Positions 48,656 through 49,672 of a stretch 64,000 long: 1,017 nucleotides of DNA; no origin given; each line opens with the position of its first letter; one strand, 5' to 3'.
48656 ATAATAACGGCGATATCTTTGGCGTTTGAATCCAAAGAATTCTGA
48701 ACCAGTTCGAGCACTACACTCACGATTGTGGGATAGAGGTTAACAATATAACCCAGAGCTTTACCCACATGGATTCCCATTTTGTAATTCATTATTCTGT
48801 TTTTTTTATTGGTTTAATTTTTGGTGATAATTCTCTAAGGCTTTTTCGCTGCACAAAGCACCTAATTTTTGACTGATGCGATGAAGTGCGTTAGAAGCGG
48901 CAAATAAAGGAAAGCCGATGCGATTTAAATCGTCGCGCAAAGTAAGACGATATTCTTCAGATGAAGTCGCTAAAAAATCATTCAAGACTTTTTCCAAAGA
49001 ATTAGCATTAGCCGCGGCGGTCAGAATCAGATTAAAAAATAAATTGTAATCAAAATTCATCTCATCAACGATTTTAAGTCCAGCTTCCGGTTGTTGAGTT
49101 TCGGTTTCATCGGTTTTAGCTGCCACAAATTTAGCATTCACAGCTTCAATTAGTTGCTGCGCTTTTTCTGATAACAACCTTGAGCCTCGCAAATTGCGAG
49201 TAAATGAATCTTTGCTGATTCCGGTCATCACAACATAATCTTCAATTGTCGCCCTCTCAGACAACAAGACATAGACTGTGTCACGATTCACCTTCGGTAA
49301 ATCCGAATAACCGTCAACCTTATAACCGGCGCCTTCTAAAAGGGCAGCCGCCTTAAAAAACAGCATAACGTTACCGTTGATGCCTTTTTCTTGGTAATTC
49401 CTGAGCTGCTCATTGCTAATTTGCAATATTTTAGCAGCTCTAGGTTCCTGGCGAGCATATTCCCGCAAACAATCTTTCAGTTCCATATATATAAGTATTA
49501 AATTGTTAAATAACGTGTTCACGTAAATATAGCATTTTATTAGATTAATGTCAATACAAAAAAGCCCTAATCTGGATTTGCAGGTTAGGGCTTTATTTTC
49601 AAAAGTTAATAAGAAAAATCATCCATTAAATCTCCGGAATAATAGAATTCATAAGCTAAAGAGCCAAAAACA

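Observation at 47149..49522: Two-gene operon: MORC/paraMORC-type GHKL ATPase plus unknown partner - candidate defense or DNA-processing module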

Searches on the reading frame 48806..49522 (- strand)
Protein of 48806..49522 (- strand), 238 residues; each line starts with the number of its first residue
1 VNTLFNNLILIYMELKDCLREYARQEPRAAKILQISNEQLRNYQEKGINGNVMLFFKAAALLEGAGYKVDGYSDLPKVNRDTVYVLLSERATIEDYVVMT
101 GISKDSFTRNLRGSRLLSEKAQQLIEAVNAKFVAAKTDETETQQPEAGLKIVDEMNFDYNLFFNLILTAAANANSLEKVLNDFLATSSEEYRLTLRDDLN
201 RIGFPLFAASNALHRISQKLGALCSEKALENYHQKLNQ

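Call 6: search_protein_families(library=pfam, proteins=[window:48806-49522:-], max_evalue=0.01)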
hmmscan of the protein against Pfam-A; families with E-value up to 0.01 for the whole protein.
window:48806-49522:- (238 aa): 0 families

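Call 7: search_protein_families(library=padloc, proteins=[window:48806-49522:-], max_evalue=1)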
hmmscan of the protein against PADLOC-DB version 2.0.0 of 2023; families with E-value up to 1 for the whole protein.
window:48806-49522:- (238 aa): 0 families

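Call 9: search_protein_families(library=ncbifam, proteins=[window:48806-49522:-], max_evalue=0.1)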
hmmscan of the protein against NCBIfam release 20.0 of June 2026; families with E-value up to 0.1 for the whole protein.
window:48806-49522:- (238 aa): 0 families

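Call 10: search_protein_families(library=phrogs, proteins=[window:48806-49522:-], max_evalue=0.1)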
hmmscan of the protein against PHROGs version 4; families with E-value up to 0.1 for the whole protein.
window:48806-49522:- (238 aa): 0 families

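Call 18: find_homologous_proteins(query=window:48806-49486:-)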
Query window:48806-49486:- (226 aa): 8 proteins with E <= 0.001 among 684 candidates.
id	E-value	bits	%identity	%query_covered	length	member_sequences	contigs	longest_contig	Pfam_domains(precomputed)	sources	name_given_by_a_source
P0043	3.3e-135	466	96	100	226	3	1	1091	-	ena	-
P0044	2.2e-125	434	91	100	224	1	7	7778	-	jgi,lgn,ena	-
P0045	1.4e-64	236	56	100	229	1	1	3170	-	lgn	-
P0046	1.3e-61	226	52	100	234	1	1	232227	-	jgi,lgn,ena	-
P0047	6.5e-50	188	44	99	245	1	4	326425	-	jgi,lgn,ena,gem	-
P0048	1.2e-49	187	45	99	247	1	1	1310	-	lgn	-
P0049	8.2e-48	181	43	99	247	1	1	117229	-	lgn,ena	-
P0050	6.3e-41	158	39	99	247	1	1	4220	-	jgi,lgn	jgi:hypothetical protein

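Call 35: predict_structure(alignment_id=A4)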
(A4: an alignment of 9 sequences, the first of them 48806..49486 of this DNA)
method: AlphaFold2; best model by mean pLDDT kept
length: 226 residues; sequences in the alignment: 9
mean_pLDDT: 52.6   pTM: 0.42
mean pLDDT of the five models: 52.6, 51.5, 49.6, 49.5, 49.1
residues with pLDDT >= 90: 4; 70-90: 49; 50-70: 54; < 50: 119
segments of 3 or more residues with pLDDT < 50: 77-80, 96-166, 188-226
pLDDT, mean of each block of 10 residues (from residue 1): 87 84 81 70 74 79 64 54 51 48 35 36 27 24 34 37 47 56 52 38 46 42 38
secondary structure, 60 per line:
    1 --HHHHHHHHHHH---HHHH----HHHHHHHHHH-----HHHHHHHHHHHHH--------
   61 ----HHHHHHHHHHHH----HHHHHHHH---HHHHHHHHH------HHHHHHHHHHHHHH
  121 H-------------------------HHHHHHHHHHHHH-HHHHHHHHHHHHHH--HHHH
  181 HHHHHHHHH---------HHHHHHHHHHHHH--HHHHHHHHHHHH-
elements in order: H3-13 H17-20 H25-34 H40-52 H65-76 H81-88 H92-100 H107-121 H147-159 H161-174 H177-189 H199-211 H214-225
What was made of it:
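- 49337..49447 (-): Partner residues about 14-50: first helix-turn-helix. AF2 pLDDT is 70-87 over residues 1-60, all helical (call 35).
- The partner model is poor (pLDDT 52.6, call 35).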

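Call 40: find_homologous_proteins(query=A5, max_evalue=0.01)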
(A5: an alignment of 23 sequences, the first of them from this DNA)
Query A5 (23 sequences) (226 aa, profile of the alignment): 17 proteins with E <= 0.01 among 8000 candidates.
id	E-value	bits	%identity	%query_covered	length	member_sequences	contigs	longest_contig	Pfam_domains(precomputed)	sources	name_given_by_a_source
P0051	2.0e-57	213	-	-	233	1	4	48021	-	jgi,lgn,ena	-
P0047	1.5e-55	206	44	99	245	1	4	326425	-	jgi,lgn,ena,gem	-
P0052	1.9e-55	206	-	-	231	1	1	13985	-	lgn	-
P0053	7.8e-55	204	-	-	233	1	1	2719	-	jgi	-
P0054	1.2e-52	197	-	-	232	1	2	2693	-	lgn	-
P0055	4.6e-51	192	-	-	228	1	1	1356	-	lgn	-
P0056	1.8e-50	190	22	76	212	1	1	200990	-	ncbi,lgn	-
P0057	3.1e-50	189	28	25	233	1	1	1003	-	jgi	jgi:hypothetical protein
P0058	2.0e-49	186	24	74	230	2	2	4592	-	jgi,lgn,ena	-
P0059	2.4e-49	186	-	-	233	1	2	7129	PF01381.29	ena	-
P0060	1.4e-48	184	-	-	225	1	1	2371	-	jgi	jgi:hypothetical protein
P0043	5.7e-48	182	96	100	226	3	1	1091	-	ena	-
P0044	1.2e-47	181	91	100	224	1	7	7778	-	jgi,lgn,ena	-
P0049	2.2e-46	176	43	99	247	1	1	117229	-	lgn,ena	-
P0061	5.0e-45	172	42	8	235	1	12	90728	-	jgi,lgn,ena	jgi:hypothetical protein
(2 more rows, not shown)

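Call 41: search_solved_structures(query=A5, max_evalue=10)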
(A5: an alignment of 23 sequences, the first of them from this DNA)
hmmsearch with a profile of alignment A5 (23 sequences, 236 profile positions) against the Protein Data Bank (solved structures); distinct sequences matched with E-value up to 10: 19.
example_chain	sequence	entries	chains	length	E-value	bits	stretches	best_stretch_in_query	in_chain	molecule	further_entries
6z2i_A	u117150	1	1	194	0.0024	20.8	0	61-99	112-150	de novo designed TIM barrel DeNovoTIM6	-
3op9_A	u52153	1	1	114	0.017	18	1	1-60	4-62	Pli0006 protein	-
3jxb_C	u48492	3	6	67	0.019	17.8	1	21-60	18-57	Repressor protein C2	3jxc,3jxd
2r1j_L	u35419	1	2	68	0.019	17.8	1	21-60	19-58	Repressor protein C2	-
1adr_A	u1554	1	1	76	0.02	17.8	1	21-61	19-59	P22 C2 REPRESSOR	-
7osv_A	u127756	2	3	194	0.067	16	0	62-99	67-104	DeNovoTIM6-SB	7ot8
2e1o_A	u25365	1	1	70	0.12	15.2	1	19-44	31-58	Homeobox protein PRH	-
7xgg_A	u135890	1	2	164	0.33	13.8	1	160-218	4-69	BCL-xL and MCL-1 dual inhibitor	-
1puf_B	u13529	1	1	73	0.34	13.7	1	4-45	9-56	Pre-B-cell leukemia transcription factor-1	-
1du6_A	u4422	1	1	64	0.35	13.7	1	6-45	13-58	HOMEOBOX PROTEIN PBX1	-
4j2n_A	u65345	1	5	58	0.35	13.7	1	21-55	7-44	Gp37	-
1b72_B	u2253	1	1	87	0.51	13.1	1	4-45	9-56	PROTEIN (PBX1)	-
7xgf_A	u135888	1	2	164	0.55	13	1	160-218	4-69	BCL-xL and MCL-1 dual inhibitor 2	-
3bpv_A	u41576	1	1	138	0.6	12.9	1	167-205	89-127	Transcriptional regulator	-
7xge_A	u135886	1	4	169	0.63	12.8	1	160-218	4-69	BCL-xL and MCL-1 dual binder 2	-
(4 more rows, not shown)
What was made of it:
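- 49337..49447 (-): The family profile matches P22 C2 repressor at E 0.02 (call 41).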

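Call 43: find_encoding_contigs(protein=P0061, flank=8000, max_places=3)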
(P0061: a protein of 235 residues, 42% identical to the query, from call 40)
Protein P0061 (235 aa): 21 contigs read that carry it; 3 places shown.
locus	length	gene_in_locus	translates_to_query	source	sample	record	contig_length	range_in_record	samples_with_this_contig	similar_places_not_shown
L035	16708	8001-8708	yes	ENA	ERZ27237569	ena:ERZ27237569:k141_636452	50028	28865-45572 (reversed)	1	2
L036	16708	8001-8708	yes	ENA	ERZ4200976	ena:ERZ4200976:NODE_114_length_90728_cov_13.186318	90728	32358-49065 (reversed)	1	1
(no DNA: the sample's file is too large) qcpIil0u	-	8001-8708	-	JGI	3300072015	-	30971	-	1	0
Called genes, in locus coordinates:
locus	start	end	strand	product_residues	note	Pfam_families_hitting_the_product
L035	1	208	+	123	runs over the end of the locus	-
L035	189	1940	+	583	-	PF01743:PolyA_pol, PF12627:PolyA_pol_RNAbd, PF01966:HD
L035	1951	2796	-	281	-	-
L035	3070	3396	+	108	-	-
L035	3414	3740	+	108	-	-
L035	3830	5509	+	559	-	-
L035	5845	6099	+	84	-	-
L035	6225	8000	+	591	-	-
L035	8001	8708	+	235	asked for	-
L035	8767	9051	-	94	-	-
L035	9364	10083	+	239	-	PF26809:Phage_T4_gp13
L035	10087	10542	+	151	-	-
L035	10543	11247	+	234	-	-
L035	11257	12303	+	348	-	-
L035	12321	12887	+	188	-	-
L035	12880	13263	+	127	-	-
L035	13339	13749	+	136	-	-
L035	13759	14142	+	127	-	-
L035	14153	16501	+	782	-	-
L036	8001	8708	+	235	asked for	-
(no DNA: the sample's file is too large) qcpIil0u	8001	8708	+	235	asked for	-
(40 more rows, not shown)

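Call 44: find_encoding_contigs(protein=P0059, flank=8000, max_places=2)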
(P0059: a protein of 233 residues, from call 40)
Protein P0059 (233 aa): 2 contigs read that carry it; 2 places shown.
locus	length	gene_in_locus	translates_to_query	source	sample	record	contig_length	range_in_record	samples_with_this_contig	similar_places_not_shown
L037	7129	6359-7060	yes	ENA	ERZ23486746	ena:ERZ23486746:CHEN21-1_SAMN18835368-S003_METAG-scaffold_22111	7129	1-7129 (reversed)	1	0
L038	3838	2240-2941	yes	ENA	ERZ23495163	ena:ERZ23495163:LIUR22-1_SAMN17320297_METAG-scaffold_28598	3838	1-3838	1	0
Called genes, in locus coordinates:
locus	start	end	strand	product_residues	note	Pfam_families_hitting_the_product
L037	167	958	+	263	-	PF00557:Peptidase_M24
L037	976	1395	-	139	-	-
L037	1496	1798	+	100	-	-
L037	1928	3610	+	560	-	-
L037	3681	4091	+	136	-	-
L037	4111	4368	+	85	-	-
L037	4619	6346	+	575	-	PF13589:HATPase_c_3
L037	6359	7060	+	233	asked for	PF01381:HTH_3 (weak)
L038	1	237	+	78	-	?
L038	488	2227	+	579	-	-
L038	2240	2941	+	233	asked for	PF01381:HTH_3 (weak)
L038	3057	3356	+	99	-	-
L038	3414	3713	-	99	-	-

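Call 48: search_protein_families(library=phrogs, proteins=[L035:3830-5509:+, L035:6225-8000:+, L035:8001-8708:+, L035:10087-10542:+, L035:10543-11247:+, L035:11257-12303:+, L035:12321-12887:+, L035:14153-16501:+, L035:1951-2796:-, L035:5845-6099:+], max_evalue=0.01)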
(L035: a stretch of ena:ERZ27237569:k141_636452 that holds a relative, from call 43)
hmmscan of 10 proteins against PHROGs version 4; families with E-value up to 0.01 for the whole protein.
L035:3830-5509:+ (559 aa): 0 families

L035:6225-8000:+ (591 aa): 2 families
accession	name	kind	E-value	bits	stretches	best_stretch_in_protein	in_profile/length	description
phrog_6203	-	unknown function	5.8e-11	42.7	1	44-111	22-98/644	-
phrog_24466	-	unknown function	0.0062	16.2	0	52-98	27-74/597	-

L035:8001-8708:+ (235 aa): 7 families
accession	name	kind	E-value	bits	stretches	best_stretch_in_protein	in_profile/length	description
phrog_35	-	transcription regulation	5.7e-05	24.3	1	22-58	86-121/181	transcriptional repressor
phrog_8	-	transcription regulation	0.00031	21.3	1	26-157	174-281/346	transcriptional regulator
phrog_3949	-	transcription regulation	0.0016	19.5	1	17-110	21-117/161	transcriptional repressor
phrog_4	-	transcription regulation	0.0016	18.5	1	17-57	144-180/400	transcriptional repressor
phrog_409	-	transcription regulation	0.0027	19.3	1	24-58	27-58/127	transcriptional regulator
phrog_8008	-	DNA, RNA and nucleotide metabolism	0.0074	17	0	28-44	20-36/66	DNA binding protein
phrog_4441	-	DNA, RNA and nucleotide metabolism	0.0076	17.5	0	19-80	15-64/98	HTH DNA binding protein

L035:10087-10542:+ (151 aa): 0 families

L035:10543-11247:+ (234 aa): 0 families

L035:11257-12303:+ (348 aa): 2 families
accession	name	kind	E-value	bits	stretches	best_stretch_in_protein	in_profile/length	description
phrog_16160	-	unknown function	4e-14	53.9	1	195-249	3-58/69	-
phrog_2423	-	unknown function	0.0043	18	0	32-51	25-44/52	-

L035:12321-12887:+ (188 aa): 0 families

L035:14153-16501:+ (782 aa): 1 family
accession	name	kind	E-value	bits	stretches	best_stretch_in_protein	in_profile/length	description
phrog_5596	-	unknown function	0.00054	19.8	1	424-458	43-78/451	-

L035:1951-2796:- (281 aa): 0 families

L035:5845-6099:+ (84 aa): 0 families
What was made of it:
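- On HTH DNA-binding proteins (partner): PHROG repressor families match at 6e-5 (call 48).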

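Call 68: fold_search(model_id=the predicted structure, library=pdb)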
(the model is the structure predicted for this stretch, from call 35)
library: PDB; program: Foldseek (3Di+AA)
matches with E <= 10: 14; with E <= 0.001: 0
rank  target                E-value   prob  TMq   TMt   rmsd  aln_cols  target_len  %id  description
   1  6jq1_A                1.9e+00  0.20  0.20  0.33  14.9       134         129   21  Crystal Structure of DdrO from Deinococcus geothermalis (released 2019-08-28)
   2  3ivp_A                2.2e+00  0.21  0.20  0.36   9.8       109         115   14  The structure of a possible transposon-related DNA-binding protein from Clostridium difficile 630. (released 2009-09-22)
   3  3ivp_D                2.3e+00  0.21  0.20  0.37  13.8       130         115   12  The structure of a possible transposon-related DNA-binding protein from Clostridium difficile 630. (released 2009-09-22)
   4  3ivp_C                3.6e+00  0.14  0.20  0.38  12.1       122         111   13  The structure of a possible transposon-related DNA-binding protein from Clostridium difficile 630. (released 2009-09-22)
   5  6xrx_A                3.8e+00  0.02  0.15  0.08  21.7       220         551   14  Crystal structure of the mosquito protein AZ1 as an MBP fusion (released 2021-03-24)
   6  3ivp_B                4.2e+00  0.15  0.21  0.38   9.4       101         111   16  The structure of a possible transposon-related DNA-binding protein from Clostridium difficile 630. (released 2009-09-22)
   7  6jq1_B                4.2e+00  0.10  0.19  0.32  15.4       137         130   23  Crystal Structure of DdrO from Deinococcus geothermalis (released 2019-08-28)
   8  6rnz_A                5.2e+00  0.41  0.19  0.55   2.9        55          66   22  Crystal structure of the N-terminal HTH DNA-binding domain of the essential repressor DdrO from radiation-resistant De (released 2019-10-09)
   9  6rnx_A                6.3e+00  0.08  0.20  0.33  15.8       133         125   20  Crystal structure of the essential repressor DdrO from radiation-resistant Deinococcus bacteria (Deinococcus deserti) (released 2019-10-09)
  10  1b0n_A                7.0e+00  0.08  0.19  0.37  12.5       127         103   11  SINR PROTEIN/SINI PROTEIN COMPLEX (released 1999-01-13)
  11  3mlf_B                8.2e+00  0.13  0.21  0.46  11.7        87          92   15  Putative transcriptional regulator from Staphylococcus aureus. (released 2010-04-28)
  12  1y9q                  8.2e+00  0.11  0.20  0.24   9.1        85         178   16  Crystal Structure of HTH_3 family Transcriptional Regulator from Vibrio cholerae (released 2005-01-04)
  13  3vk0_B                8.6e+00  0.15  0.21  0.47   6.8        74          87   19  Crystal Structure of hypothetical transcription factor NHTF from Neisseria (released 2012-03-14)
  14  5yz0_D                9.0e+00  0.02  0.17  0.14  13.2       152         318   12  Cryo-EM Structure of human ATR-ATRIP complex (released 2018-01-31)
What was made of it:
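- On HTH DNA-binding proteins (partner): The top fold hits are DdrO and SinR, though not significant (call 68).
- Tried and rejected: All PDB hits have E>1 (calls 35, 68).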

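Call 102: search_solved_structures(query=L035:14153-16501:+, max_evalue=1)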
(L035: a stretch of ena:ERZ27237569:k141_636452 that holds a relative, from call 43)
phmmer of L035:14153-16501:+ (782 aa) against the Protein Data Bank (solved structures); distinct sequences matched with E-value up to 1: 2.
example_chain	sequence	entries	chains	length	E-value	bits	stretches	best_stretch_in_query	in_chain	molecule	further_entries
9end_A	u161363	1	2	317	0.44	11.7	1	263-305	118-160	Malate dehydrogenase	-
8rwl_A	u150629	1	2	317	0.44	11.7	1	263-305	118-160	Malate dehydrogenase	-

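Call 103: search_solved_structures(query=L035:3830-5509:+, max_evalue=1)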
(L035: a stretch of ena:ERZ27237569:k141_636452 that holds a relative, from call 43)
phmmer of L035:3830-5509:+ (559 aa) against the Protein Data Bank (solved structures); distinct sequences matched with E-value up to 1: 13.
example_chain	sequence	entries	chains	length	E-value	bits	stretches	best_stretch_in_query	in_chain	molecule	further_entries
6ysy_B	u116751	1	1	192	0.002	20.2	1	214-237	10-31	Myosin light chain 1/3, skeletal muscle isoform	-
7un6_A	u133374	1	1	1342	0.0078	18.3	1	198-236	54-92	(E3-independent) E2 ubiquitin-conjugating enzyme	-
5n69_G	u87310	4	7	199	0.021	16.8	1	198-259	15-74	Myosin light chain 3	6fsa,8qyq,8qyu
8qyq_D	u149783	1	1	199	0.022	16.8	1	198-259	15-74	Myosin light chain 3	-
6roj_A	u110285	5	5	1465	0.04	15.9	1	191-234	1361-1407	Probable phospholipid-transporting ATPase DRS2,Oxaloacetate decarboxylase alpha chain | Probable phospholipid-transporting ATPase DRS2,Probable phospholipid-tra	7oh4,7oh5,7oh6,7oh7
6roh_A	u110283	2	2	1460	0.04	15.9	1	191-234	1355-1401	Probable phospholipid-transporting ATPase DRS2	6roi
6xkw_Y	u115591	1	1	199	0.043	15.8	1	199-301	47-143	Cytochrome c-type cyt cy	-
4beh_A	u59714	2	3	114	0.17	13.9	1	184-219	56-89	60S ACIDIC RIBOSOMAL PROTEIN P1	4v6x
6xkx_p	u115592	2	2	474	0.18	13.8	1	199-301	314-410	Cbb3-type cytochrome c oxidase subunit CcoP,Cytochrome c-type cyt cy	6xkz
7qio_N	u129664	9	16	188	0.27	13.2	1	218-236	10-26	Myosin light chain 1/3, skeletal muscle isoform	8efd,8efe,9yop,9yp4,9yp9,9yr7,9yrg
9gz1_C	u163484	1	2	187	0.36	12.8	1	218-236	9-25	Myosin light chain 1/3, skeletal muscle isoform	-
9ya8_L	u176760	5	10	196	0.53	12.2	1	203-245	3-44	Myosin light chain 3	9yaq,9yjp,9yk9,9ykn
9y7v_D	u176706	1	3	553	0.71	11.8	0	204-232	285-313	Dihydrolipoyllysine-residue acetyltransferase component of pyruvate dehydrogenase complex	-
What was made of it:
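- Tried and rejected: Its 782-aa and 559-aa neighbours gave no informative PDB match (calls 102, 103).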

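Call 104: search_solved_structures(query=L035:9364-10083:+, max_evalue=1)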
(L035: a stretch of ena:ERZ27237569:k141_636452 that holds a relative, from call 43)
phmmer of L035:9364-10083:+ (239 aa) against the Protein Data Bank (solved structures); distinct sequences matched with E-value up to 1: 2.
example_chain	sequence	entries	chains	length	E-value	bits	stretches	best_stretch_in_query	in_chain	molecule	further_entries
9mkb_A6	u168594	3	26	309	1e-07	35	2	161-227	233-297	gp13, neck protein | Neck protein gp13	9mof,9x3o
9lu4_D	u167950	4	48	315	1.1e-07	34.9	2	161-227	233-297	Neck protein gp13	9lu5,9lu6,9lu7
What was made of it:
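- That branch sits next to a gp13 neck gene (call 104).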
